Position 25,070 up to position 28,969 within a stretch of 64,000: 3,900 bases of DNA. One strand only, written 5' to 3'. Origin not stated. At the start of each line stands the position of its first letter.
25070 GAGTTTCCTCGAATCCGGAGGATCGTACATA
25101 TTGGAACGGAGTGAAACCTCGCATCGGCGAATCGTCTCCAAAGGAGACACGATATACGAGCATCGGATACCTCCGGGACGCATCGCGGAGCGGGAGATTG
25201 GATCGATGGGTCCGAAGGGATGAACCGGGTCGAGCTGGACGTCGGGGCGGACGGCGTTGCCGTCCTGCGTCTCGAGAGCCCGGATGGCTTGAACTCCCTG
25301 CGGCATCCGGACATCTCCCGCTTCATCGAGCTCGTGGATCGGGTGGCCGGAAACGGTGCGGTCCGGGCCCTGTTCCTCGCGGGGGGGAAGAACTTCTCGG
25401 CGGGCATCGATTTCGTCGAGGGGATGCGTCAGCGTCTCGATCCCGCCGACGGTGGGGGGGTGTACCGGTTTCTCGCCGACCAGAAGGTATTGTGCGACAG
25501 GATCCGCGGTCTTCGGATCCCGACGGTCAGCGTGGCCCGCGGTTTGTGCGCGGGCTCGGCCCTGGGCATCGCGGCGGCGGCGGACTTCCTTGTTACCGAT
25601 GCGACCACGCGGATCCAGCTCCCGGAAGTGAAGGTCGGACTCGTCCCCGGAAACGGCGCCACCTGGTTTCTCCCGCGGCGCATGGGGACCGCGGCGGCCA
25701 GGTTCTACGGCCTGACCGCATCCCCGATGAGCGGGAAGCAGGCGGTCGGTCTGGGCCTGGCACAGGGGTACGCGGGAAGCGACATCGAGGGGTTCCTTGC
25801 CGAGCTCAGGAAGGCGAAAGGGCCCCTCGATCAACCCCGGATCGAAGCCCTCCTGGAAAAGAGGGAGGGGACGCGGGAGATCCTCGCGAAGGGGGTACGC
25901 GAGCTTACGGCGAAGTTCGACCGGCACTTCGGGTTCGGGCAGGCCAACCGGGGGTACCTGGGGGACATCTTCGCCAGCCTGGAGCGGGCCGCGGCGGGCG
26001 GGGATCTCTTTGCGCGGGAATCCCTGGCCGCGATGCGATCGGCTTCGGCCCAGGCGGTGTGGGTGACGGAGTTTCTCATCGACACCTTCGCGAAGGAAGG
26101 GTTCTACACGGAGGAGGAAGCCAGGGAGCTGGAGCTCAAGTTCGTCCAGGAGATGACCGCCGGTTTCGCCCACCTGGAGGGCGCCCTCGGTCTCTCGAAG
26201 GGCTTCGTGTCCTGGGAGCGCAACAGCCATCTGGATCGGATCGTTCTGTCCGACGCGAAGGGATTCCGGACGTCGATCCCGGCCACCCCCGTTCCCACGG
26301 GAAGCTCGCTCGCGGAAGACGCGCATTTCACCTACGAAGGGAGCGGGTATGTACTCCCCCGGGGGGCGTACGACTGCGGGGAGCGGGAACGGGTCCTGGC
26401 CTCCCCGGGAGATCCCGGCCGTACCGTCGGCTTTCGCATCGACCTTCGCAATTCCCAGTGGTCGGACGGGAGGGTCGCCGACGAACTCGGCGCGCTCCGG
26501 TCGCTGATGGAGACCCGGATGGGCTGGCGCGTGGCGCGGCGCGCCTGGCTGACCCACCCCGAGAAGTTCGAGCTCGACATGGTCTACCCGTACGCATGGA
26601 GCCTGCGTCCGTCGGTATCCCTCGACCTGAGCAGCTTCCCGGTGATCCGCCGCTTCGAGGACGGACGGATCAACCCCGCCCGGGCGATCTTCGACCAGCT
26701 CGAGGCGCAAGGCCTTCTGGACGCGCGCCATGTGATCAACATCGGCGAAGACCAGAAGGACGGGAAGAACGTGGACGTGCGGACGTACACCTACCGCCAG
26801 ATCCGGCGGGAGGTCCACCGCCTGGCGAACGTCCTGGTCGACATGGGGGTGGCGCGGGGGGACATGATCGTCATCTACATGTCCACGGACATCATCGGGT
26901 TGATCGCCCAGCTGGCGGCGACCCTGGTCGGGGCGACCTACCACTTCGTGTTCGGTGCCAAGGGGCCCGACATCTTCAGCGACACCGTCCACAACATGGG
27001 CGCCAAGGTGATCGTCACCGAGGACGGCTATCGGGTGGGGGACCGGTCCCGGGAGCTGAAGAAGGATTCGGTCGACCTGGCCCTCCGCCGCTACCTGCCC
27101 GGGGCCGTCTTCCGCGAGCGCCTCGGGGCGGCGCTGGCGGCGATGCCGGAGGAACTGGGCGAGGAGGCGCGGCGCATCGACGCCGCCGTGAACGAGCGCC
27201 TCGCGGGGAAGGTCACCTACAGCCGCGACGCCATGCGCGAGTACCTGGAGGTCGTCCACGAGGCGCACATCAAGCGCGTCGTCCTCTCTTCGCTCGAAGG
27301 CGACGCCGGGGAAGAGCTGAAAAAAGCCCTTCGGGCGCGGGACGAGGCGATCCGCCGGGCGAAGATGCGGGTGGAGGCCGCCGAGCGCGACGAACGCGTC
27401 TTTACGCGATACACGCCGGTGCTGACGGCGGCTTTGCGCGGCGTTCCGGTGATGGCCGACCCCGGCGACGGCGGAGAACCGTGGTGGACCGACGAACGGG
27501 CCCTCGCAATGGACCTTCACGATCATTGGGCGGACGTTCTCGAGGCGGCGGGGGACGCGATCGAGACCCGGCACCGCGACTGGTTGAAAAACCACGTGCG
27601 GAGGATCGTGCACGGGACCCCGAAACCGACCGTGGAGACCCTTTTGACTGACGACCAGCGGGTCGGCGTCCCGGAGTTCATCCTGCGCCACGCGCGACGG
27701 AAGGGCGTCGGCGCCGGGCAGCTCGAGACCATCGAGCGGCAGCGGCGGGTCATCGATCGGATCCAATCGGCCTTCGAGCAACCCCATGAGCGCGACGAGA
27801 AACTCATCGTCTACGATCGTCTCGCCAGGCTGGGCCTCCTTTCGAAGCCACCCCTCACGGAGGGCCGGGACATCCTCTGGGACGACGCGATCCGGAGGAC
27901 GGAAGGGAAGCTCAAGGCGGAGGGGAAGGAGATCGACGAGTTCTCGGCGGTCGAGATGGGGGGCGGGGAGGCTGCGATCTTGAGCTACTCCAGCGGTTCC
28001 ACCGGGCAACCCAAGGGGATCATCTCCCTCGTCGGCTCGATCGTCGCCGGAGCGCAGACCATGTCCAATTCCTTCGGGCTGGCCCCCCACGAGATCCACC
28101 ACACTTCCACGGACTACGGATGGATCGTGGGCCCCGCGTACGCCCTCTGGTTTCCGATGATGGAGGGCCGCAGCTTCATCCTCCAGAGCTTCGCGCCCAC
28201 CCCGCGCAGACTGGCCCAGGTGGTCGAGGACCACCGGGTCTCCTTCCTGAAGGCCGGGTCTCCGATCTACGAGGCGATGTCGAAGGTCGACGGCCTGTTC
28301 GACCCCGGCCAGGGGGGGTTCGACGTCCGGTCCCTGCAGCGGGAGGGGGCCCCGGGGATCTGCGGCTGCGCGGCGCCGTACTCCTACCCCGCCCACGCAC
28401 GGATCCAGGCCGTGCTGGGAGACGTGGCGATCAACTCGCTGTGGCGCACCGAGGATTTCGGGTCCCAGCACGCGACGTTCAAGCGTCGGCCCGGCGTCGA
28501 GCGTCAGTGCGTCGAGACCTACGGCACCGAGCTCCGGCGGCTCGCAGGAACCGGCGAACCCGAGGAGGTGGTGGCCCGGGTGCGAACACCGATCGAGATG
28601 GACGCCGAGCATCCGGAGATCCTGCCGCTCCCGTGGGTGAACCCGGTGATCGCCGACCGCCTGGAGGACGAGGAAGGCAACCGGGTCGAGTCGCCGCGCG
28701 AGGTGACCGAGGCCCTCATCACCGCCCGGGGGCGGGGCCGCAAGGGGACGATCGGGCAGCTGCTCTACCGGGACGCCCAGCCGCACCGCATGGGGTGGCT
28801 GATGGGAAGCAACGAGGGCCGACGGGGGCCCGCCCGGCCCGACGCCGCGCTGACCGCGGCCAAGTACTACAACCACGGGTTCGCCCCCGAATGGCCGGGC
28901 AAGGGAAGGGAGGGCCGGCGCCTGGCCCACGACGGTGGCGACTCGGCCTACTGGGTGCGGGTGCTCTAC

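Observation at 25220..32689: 2,489-aa crotonase-like / acyl-CoA ligase / CCR-type reductase / crotonase mega-enzyme: a permuted, enlarged propionyl-CoA-synthase-like architecture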

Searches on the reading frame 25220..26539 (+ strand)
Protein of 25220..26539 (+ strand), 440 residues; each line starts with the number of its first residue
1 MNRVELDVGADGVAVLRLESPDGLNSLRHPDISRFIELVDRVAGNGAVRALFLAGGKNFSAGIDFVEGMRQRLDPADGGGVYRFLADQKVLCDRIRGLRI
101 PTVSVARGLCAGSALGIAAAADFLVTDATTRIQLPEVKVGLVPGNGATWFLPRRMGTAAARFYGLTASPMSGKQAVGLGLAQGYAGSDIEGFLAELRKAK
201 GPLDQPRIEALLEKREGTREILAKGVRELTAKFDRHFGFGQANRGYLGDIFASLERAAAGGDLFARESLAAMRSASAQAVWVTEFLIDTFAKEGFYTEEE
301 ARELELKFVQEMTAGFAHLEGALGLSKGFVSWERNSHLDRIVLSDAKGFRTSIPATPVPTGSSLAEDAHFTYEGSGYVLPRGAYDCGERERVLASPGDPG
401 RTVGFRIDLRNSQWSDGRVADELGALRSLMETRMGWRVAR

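Call 29: search_solved_structures(query=window:25220-26539:+, max_evalue=0.001, show_alignments=3)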
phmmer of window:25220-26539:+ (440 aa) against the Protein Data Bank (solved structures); distinct sequences matched with E-value up to 0.001: 141 (the best 60 are shown).
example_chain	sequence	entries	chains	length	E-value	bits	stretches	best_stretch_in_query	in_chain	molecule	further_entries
4hdt_A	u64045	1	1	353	2e-17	66.6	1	11-188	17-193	3-hydroxyisobutyryl-CoA hydrolase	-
6tnm_A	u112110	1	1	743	4.6e-15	58.9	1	6-231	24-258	Fatty acid oxidation complex subunit alpha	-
2pbp_A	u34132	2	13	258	4.7e-15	58.8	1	12-208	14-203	Enoyl-CoA hydratase subunit I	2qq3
5zai_A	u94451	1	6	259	6.6e-15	58.3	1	16-183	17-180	3-hydroxypropionyl-coenzyme A dehydratase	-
3rrv_A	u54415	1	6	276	8e-15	58.1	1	4-198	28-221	enoyl-CoA hydratase/isomerase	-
1hzd_A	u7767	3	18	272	1.2e-14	57.5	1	10-198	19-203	AU-BINDING PROTEIN/ENOYL-COA HYDRATASE | Methylglutaconyl-CoA hydratase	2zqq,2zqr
6lvp_A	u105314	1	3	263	2e-14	56.8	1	6-197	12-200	Enoyl-CoA hydratase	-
4fzw_C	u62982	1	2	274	4.5e-14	55.6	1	11-180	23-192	1,2-epoxyphenylacetyl-CoA isomerase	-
4izc_A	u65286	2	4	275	7.9e-14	54.8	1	3-185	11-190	Enoyl-CoA hydratase/isomerase family protein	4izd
8bnr_C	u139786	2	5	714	9.4e-14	54.5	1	5-206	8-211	Fatty acid oxidation complex subunit alpha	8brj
8bnu_C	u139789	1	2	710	9.5e-14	54.5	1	5-206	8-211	Fatty acid oxidation complex subunit alpha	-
6ysv_A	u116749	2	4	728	9.8e-14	54.5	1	5-206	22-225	Fatty acid oxidation complex subunit alpha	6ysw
5ylo_A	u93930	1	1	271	1e-13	54.4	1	12-185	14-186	Probable enoyl-CoA hydratase/isomerase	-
2wtb_A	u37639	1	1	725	1.1e-13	54.3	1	4-182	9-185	FATTY ACID MULTIFUNCTIONAL PROTEIN (ATMFP2)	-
4izb_A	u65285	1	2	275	1.5e-13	53.9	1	3-185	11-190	Enoyl-CoA hydratase/isomerase family protein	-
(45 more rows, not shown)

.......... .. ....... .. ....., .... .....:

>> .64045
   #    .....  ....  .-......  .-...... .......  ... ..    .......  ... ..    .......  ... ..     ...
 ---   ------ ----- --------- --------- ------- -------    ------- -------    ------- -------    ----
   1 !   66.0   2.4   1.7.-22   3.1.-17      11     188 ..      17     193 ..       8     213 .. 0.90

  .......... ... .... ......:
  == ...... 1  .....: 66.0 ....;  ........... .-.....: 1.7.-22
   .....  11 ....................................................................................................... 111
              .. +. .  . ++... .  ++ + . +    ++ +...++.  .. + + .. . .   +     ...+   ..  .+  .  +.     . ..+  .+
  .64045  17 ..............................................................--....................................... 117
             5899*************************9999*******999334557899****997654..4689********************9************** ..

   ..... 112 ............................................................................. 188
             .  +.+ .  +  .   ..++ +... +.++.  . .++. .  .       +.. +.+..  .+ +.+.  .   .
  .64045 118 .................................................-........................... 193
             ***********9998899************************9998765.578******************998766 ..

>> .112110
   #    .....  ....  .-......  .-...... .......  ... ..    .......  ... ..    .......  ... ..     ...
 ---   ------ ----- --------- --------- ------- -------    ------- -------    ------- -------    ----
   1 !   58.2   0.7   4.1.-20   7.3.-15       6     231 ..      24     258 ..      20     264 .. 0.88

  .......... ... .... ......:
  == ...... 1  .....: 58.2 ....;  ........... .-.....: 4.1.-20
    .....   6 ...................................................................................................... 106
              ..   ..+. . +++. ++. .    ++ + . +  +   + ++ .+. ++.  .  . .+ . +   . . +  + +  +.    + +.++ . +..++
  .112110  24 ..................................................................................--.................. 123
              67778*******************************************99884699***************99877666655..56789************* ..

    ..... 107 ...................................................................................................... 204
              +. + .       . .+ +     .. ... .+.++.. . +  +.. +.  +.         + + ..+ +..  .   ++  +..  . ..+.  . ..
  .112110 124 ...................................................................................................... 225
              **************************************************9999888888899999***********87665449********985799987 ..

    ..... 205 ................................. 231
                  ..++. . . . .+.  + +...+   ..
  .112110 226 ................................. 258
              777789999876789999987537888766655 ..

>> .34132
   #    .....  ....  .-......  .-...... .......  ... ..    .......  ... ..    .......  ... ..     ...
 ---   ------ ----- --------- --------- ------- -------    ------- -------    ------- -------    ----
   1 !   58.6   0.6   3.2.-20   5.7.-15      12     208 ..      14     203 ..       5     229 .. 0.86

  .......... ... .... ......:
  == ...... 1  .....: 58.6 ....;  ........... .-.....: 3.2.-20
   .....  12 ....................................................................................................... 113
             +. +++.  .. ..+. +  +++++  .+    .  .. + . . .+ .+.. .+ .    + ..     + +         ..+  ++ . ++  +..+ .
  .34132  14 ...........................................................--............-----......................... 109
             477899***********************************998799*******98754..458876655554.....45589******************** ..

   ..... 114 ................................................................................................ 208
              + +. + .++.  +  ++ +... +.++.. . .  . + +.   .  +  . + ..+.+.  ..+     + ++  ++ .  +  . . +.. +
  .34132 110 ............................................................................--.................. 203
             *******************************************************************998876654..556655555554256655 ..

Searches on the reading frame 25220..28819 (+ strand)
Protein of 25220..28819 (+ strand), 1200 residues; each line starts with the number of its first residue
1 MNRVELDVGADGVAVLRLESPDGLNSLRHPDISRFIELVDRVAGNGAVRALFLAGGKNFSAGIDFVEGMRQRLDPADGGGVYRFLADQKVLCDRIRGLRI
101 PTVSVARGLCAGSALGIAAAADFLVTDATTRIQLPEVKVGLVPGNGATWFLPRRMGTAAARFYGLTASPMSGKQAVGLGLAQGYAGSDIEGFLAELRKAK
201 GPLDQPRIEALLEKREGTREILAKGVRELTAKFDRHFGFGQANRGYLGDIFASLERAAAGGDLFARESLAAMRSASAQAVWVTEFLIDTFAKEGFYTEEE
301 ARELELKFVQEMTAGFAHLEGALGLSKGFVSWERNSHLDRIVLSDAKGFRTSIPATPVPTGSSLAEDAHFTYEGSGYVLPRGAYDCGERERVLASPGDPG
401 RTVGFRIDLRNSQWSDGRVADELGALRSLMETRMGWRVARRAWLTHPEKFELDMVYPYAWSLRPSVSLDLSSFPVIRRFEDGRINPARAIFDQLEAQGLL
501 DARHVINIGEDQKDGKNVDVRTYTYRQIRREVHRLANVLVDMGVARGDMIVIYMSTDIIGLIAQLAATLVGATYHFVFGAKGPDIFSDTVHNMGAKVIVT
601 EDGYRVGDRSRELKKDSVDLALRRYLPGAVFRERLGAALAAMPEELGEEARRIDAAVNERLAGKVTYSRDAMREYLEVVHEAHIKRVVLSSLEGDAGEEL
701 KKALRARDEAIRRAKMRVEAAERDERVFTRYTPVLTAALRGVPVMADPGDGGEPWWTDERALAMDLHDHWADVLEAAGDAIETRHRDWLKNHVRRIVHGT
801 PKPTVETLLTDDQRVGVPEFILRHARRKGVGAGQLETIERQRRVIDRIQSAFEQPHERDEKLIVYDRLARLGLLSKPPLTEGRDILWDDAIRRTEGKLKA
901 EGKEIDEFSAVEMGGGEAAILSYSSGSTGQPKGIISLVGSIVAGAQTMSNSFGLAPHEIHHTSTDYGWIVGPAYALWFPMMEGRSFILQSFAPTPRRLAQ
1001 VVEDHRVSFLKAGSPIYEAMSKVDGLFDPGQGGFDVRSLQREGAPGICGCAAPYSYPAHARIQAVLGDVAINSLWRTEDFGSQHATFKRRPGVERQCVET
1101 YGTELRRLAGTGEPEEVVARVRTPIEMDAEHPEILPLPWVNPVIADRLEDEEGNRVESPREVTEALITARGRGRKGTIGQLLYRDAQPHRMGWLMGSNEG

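Call 82: predict_structure(alignment_id=A9)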
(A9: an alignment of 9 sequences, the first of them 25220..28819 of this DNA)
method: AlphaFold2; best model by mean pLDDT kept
length: 1200 residues; sequences in the alignment: 9
mean_pLDDT: 52.0   pTM: 0.32
mean pLDDT of the five models: 52.0, 50.8, 49.8, 48.7, 47.7
residues with pLDDT >= 90: 0; 70-90: 312; 50-70: 252; < 50: 636
segments of 3 or more residues with pLDDT < 50: 23-25, 60-81, 132-187, 237-249, 275-336, 413-489, 502-521, 547-561, 571-625, 664-666, 745-757, 855-898, 901-993, 1005-1061, 1069-1094, 1124-1140, 1162-1200
pLDDT, mean of each block of 10 residues (from residue 1): 68 76 55 81 83 66 38 40 60 76 68 59 60 35 30 34 35 38 48 76 69 57 51 48 40 63 63 44 35 37 34 34 34 52 67 76 86 83 77 76 75 42 31 31 31 25 29 36 44 56 44 34 59 57 49 41 52 35 32 42 29 26 48 79 81 79 56 77 79 70 81 80 83 79 48 49 82 79 82 82 79 78 80 78 83 45 29 33 32 46 43 33 28 27 30 26 27 33 34 51 44 40 42 38 28 41 50 33 31 49 55 61 47 43 53 52 45 40 34 34
secondary structure, 60 per line:
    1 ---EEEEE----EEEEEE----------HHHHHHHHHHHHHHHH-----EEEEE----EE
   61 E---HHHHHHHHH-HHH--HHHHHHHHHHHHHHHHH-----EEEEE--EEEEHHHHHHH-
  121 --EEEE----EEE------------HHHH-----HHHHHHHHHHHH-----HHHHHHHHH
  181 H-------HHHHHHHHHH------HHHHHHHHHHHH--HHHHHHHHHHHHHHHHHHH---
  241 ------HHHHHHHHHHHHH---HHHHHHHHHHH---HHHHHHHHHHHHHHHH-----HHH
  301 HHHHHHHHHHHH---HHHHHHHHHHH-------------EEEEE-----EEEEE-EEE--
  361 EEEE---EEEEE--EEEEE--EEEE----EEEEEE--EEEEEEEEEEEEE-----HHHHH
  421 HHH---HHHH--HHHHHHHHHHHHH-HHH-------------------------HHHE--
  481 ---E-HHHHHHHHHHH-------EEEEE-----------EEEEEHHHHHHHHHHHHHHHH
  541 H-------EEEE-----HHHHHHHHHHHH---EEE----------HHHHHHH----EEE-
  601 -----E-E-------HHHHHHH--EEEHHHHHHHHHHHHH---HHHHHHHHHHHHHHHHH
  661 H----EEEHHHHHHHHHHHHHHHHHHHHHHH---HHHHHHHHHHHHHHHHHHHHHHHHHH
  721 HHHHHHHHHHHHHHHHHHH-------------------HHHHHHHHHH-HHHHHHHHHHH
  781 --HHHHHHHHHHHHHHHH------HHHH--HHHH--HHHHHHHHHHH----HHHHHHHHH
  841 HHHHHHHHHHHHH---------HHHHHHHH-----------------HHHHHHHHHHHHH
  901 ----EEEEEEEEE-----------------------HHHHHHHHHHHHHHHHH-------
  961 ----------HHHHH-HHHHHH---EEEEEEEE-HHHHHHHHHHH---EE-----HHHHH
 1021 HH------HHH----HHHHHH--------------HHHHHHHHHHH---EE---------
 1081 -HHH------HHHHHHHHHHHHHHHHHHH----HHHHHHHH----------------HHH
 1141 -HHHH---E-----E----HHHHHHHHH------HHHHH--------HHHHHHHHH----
elements in order (helices of 4 or more, strands of 3 or more residues): E4-8 E13-18 H29-44 E50-54 E59-61 H65-73 H80-96 E102-106 E109-112 H113-119 E123-126 E131-133 H146-149 H155-166 H172-181 H189-198 H205-216 H219-237 H247-259 H263-273 H277-292 H298-312 H316-326 E340-344 E350-354 E356-358 E361-364 E368-372 E375-379 E382-385 E390-395 E398-410 H416-423 H427-430 H433-445 H486-496 E504-508 E520-524 H525-541 E549-552 H558-569 E573-575 H586-592 E597-599 H616-622 E625-627 H628-640 H644-661 E666-668 H669-691 H695-739 H759-768 H770-780 H783-798 H805-808 H811-814 H817-827 H832-853 H863-870 H888-900 E905-913 H937-953 H971-975 H977-982 E986-993 H995-1005 H1016-1022 H1036-1041 H1056-1066 H1091-1109 H1114-1121 H1142-1145 H1160-1168 H1175-1179 H1188-1196

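Call 86: fold_search(model_id=the predicted structure, library=pdb)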
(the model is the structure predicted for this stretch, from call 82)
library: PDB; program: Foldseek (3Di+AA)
matches with E <= 10: 1810; with E <= 0.001: 642
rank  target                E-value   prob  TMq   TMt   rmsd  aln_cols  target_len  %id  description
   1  9evt_f                3.8e-09  1.00  0.18  0.46   9.9       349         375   21  Structure of the small subunit of the flowering plant mitoribosome with the maturation factor RsgA (released 2026-03-18)
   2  9evs_f                3.8e-09  1.00  0.17  0.45   9.7       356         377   20  Structure of the flowering plant mitoribosome with P-site tRNA (released 2025-09-03)
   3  4hdt                  5.6e-09  1.00  0.17  0.46  10.3       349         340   24  Crystal structure of a Carnitinyl-CoA dehydratase from Mycobacterium thermoresistibile (released 2012-10-10)
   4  3i47                  7.2e-09  1.00  0.14  0.56  11.3       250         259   21  CRYSTAL STRUCTURE OF putative enoyl CoA hydratase/isomerase (crotonase) from Legionella pneumophila subsp. pneumophila s (released 2009-07-14)
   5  3g64_A                7.5e-09  1.00  0.14  0.52  11.5       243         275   25  Crystal structure of putative enoyl-CoA hydratase from Streptomyces coelicolor A3(2) (released 2009-03-03)
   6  4izb_B                9.6e-09  1.00  0.13  0.55  11.2       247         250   23  Crystal structure of DmdD, a crotonase superfamily enzyme that catalyzes the hydration and hydrolysis of methylthioacr (released 2013-06-05)
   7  6lvp_A                1.0e-08  1.00  0.13  0.52  12.6       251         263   23  Enoyl-CoA hydratase (HyECH) from Hymenobacter sp. PAMC 26628 (released 2020-04-29)
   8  3g64_B                1.2e-08  1.00  0.14  0.50  11.7       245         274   24  Crystal structure of putative enoyl-CoA hydratase from Streptomyces coelicolor A3(2) (released 2009-03-03)
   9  4mi2_B                1.2e-08  1.00  0.12  0.48  13.6       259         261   24  Crystal structure of putative Enoyl-CoA hydratase/isomerase from Mycobacterium abscessus (released 2013-09-18)
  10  4k2n                  1.2e-08  1.00  0.13  0.52  12.9       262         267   17  Crystal structure of an enoyl-CoA hydratase/ carnithine racemase from Magnetospirillum magneticum (released 2013-04-24)
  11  4k3w_B                1.4e-08  1.00  0.14  0.52  12.3       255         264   18  Crystal structure of an enoyl-CoA hydratase/isomerase from Marinobacter aquaeolei (released 2013-04-24)
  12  4izc_A                1.5e-08  1.00  0.13  0.55  11.2       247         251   23  Crystal structure of DmdD E121A in complex with MTA-CoA (released 2013-06-05)
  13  5ylo                  2.2e-08  1.00  0.13  0.56  10.0       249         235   24  Structural of Pseudomonas aeruginosa PA4980 (released 2018-08-22)
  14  6ysw_A                2.2e-08  1.00  0.13  0.21  13.4       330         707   19  E. coli anaerobic trifunctional enzyme subunit-alpha in complex with coenzyme A (released 2021-05-12)
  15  2qq3_I                2.2e-08  1.00  0.11  0.46  21.1       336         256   17  Crystal Structure Of Enoyl-CoA Hydrates Subunit I (gk_2039) Other Form From Geobacillus Kaustophilus HTA426 (released 2008-07-29)
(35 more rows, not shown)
